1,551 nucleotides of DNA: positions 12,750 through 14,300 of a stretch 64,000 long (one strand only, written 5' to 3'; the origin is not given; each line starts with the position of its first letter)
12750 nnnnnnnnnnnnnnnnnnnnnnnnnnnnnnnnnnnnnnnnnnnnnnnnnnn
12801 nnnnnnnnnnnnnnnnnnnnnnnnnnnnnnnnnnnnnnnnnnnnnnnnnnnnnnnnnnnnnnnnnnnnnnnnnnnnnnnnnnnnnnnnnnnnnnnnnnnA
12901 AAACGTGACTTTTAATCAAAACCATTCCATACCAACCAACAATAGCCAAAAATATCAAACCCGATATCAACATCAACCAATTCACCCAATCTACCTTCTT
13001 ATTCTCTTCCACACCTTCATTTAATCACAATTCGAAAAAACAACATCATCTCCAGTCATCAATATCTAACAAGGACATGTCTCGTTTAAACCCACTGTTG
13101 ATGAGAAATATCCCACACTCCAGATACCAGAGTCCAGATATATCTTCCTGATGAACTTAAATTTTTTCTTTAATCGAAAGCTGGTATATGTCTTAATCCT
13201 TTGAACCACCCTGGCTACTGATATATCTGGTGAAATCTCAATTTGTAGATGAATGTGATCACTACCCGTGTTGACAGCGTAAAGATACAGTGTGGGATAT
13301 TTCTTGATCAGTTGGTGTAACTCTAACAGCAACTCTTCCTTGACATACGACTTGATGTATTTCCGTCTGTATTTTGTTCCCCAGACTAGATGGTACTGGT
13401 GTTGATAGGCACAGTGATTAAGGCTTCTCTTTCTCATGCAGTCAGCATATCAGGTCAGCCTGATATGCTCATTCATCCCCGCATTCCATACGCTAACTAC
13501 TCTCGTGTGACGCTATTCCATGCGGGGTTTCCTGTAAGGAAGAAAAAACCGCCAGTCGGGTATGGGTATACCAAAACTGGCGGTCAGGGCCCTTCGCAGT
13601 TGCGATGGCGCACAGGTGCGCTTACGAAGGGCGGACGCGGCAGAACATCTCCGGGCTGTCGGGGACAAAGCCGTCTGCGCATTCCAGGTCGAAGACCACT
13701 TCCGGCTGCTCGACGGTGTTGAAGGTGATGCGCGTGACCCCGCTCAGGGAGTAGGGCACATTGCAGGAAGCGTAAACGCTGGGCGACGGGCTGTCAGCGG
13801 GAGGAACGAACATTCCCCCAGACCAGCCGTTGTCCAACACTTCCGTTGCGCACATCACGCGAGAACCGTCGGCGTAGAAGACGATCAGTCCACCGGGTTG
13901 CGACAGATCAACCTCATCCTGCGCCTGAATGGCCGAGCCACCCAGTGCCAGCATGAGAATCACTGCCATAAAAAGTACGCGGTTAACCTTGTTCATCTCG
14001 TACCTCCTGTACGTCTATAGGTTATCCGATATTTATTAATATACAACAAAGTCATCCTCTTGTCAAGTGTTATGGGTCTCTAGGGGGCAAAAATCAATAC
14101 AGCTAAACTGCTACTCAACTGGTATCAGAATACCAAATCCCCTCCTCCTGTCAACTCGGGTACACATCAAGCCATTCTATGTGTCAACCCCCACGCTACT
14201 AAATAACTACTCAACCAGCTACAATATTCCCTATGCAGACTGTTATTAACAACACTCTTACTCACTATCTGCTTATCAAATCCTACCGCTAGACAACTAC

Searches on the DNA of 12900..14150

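Call 72: search_rna_families(source=window, start=12900, end=14150, threshold=evalue, max_evalue=1)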
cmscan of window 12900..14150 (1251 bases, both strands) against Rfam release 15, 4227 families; matches with E-value up to 1: 0.
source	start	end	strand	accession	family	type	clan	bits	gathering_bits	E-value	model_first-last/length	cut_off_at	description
